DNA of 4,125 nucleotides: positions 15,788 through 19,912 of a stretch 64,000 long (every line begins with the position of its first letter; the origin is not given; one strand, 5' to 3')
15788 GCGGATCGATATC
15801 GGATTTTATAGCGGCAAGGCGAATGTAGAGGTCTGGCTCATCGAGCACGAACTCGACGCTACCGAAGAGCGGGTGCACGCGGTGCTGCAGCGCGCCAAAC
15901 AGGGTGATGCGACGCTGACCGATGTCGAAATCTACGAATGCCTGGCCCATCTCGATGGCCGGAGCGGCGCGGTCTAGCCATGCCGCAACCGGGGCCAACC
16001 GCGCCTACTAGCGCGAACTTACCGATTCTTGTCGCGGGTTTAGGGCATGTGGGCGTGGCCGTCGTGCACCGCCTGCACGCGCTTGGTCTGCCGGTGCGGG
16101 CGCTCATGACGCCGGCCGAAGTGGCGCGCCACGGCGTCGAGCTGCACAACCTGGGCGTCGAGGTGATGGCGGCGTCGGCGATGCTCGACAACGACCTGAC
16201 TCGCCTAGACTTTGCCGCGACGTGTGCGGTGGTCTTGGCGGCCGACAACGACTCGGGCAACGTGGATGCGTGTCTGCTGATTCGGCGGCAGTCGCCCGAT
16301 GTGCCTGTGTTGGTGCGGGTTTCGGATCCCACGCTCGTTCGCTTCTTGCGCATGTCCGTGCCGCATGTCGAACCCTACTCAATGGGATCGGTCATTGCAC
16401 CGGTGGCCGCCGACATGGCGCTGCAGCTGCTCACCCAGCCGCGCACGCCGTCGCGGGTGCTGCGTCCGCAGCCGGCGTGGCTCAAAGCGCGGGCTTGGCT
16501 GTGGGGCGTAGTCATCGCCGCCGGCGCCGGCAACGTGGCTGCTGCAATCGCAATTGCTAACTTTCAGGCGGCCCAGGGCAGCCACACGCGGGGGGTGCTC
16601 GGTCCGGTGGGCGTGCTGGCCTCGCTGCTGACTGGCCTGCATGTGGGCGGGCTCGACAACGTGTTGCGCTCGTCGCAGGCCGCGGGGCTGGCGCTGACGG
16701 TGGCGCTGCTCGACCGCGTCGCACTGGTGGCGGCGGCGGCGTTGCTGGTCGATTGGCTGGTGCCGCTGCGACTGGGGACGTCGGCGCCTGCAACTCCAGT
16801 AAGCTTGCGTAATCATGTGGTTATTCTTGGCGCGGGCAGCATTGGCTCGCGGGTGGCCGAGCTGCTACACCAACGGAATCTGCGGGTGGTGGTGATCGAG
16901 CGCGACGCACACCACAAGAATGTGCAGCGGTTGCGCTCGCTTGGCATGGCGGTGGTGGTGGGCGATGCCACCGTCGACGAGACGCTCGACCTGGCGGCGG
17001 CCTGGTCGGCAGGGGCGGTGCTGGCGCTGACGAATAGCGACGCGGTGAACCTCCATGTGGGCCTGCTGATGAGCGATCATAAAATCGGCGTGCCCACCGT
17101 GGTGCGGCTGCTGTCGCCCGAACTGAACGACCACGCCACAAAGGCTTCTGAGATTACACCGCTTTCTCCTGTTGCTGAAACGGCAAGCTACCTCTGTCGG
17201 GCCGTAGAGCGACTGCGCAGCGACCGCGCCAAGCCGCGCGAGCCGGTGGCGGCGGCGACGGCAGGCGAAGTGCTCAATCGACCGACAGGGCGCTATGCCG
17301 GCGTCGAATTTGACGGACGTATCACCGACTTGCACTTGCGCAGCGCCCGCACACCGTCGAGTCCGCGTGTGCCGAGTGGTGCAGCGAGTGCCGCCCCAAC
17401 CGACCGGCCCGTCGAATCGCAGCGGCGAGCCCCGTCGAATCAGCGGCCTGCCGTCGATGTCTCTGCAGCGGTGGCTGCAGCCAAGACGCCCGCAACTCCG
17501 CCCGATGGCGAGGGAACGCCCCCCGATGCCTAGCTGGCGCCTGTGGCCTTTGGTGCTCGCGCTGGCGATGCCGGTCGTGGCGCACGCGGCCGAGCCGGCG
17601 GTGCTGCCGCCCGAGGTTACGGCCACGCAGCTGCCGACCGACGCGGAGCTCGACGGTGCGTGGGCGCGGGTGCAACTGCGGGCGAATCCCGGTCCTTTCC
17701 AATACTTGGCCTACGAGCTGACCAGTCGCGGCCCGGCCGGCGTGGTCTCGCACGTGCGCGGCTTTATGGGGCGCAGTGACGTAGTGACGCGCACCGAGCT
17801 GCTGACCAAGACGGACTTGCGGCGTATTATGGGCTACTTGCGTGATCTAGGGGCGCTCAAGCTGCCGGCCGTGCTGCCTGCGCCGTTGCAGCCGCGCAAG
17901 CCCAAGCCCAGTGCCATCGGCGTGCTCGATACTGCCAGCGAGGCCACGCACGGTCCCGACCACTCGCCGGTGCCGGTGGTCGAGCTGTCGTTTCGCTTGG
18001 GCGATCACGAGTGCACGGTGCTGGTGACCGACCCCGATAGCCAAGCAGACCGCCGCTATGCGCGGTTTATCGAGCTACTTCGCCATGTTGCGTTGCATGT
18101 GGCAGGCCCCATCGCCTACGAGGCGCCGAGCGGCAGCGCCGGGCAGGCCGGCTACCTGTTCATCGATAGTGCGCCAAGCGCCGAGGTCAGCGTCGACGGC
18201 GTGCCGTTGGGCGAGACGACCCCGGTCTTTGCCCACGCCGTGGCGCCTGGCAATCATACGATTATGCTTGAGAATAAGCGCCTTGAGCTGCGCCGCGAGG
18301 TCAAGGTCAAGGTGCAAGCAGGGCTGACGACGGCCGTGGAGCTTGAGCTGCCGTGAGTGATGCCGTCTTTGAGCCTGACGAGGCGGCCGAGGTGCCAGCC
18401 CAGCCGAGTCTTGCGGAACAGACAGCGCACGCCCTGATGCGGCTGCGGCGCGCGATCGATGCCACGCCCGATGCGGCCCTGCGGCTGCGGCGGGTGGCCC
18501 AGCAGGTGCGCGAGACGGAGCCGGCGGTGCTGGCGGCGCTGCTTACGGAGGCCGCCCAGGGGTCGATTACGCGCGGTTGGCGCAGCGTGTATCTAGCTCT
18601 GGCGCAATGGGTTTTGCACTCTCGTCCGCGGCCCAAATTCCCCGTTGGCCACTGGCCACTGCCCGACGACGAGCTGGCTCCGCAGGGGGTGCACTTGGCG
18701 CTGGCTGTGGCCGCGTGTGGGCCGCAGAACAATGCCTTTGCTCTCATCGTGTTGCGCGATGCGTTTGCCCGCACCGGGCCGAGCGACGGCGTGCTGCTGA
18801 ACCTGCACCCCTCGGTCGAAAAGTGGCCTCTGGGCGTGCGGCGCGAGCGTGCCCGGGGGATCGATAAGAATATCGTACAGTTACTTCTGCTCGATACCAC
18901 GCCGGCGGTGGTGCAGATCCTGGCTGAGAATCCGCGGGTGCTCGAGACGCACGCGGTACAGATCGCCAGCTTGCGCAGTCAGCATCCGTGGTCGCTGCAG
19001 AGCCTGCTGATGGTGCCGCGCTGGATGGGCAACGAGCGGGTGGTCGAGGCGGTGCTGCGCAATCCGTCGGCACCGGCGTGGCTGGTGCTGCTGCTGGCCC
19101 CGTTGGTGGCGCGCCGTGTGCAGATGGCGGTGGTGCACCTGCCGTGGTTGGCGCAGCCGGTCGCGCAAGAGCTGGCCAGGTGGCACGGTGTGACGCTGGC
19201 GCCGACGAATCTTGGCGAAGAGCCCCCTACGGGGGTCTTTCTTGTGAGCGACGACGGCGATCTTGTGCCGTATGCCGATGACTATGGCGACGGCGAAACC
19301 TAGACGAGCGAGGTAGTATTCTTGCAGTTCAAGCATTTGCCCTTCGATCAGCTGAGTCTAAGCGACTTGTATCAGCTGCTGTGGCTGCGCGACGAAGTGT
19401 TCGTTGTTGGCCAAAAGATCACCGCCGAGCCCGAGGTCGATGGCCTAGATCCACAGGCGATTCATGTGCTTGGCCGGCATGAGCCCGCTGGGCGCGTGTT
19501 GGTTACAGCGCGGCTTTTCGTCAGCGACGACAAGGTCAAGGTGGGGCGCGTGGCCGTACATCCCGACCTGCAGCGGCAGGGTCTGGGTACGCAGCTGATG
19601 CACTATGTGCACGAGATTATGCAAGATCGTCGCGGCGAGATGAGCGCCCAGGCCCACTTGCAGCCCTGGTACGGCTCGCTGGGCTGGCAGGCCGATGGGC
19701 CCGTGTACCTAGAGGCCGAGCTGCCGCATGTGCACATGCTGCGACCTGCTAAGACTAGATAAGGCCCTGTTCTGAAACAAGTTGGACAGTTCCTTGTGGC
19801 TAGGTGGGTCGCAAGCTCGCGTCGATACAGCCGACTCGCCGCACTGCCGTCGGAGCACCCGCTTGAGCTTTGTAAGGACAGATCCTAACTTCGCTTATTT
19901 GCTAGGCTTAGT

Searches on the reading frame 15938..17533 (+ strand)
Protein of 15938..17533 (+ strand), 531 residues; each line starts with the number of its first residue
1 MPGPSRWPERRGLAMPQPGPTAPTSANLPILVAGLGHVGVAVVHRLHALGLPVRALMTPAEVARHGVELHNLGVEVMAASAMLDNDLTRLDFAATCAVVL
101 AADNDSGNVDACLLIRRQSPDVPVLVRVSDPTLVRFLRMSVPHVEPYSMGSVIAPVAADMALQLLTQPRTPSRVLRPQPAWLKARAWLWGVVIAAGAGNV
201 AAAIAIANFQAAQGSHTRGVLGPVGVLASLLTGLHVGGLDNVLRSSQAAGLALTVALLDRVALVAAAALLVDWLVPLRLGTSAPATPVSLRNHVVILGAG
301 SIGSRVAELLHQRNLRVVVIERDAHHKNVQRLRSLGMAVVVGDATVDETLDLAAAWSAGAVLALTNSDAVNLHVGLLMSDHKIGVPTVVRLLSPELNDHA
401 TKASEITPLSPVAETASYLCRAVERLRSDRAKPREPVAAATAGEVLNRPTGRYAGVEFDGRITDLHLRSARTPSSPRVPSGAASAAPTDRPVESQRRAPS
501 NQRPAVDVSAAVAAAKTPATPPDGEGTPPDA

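Call 32: search_protein_families(library=pfam, proteins=[window:15938-17533:+], max_evalue=0.001)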
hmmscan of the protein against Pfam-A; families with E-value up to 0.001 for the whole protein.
window:15938-17533:+ (531 aa): 9 families
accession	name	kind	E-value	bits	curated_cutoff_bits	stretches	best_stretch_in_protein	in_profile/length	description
PF02254.24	TrkA_N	-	8.9e-29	100.6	23.8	2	294-402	1-107/116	TrkA-N domain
PF02826.25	2-Hacid_dh_C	-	4.5e-08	33.1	25.1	0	292-328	37-73/178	D-isomer specific 2-hydroxyacid dehydrogenase, NAD binding domain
PF02558.23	ApbA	-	6.3e-07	29.6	22.2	1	294-331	1-38/150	Ketopantoate reductase PanE/ApbA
PF05368.20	NmrA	-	1.3e-06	28.6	27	1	294-368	6-82/298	NmrA-like family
PF03435.24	Sacchrp_dh_NADP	-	1.1e-05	26.2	25.1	1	294-334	1-45/129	Saccharopine dehydrogenase NADP binding domain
PF00070.33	Pyr_redox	-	0.00019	22.3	22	0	293-324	1-32/82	Pyridine nucleotide-disulphide oxidoreductase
PF21799.2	MurD-like_N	-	0.00022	21.8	27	0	293-344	2-52/88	Mur ligase MurD-like, N-terminal domain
PF13478.12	XdhC_C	-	0.00039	21.4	29.7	0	294-355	1-61/125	XdhC Rossmann domain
PF13241.12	NAD_binding_7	-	0.00059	20.8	22.1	0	292-378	8-82/104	Putative NAD(P)-binding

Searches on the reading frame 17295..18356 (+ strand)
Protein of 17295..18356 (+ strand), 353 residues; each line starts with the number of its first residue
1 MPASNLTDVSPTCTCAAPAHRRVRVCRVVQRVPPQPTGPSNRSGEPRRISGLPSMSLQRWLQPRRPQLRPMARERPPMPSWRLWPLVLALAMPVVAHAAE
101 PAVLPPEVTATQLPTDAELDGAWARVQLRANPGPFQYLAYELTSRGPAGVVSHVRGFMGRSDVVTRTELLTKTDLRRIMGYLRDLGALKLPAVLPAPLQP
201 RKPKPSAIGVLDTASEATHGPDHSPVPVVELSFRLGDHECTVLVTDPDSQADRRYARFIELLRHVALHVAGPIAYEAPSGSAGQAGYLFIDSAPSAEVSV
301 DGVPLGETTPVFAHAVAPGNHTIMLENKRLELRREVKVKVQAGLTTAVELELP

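Call 32: search_protein_families(library=pfam, proteins=[window:17295-18356:+], max_evalue=0.001)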
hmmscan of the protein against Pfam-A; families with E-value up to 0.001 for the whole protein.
window:17295-18356:+ (353 aa): 1 family
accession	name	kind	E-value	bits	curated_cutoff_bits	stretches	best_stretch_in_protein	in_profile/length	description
PF08308.17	PEGA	-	8.9e-06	26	20.8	1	287-352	3-67/71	PEGA domain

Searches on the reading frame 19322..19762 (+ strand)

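Call 32: search_protein_families(library=pfam, proteins=[window:19322-19762:+], max_evalue=0.001)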
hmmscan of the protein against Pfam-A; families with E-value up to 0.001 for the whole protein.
window:19322-19762:+ (146 aa): 4 families
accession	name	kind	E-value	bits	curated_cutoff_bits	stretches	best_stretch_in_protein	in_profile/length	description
PF13673.13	Acetyltransf_10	-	2.1e-10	41.1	23.6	1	70-139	50-124/128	Acetyltransferase (GNAT) domain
PF13508.13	Acetyltransf_7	-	2.8e-09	37.6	27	1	57-123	12-83/84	Acetyltransferase (GNAT) domain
PF00583.31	Acetyltransf_1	-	7.6e-08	33.1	20.7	1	40-109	25-98/116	Acetyltransferase (GNAT) family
PF13527.13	Acetyltransf_9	-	1.9e-05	25.1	25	1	74-123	75-125/127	Acetyltransferase (GNAT) domain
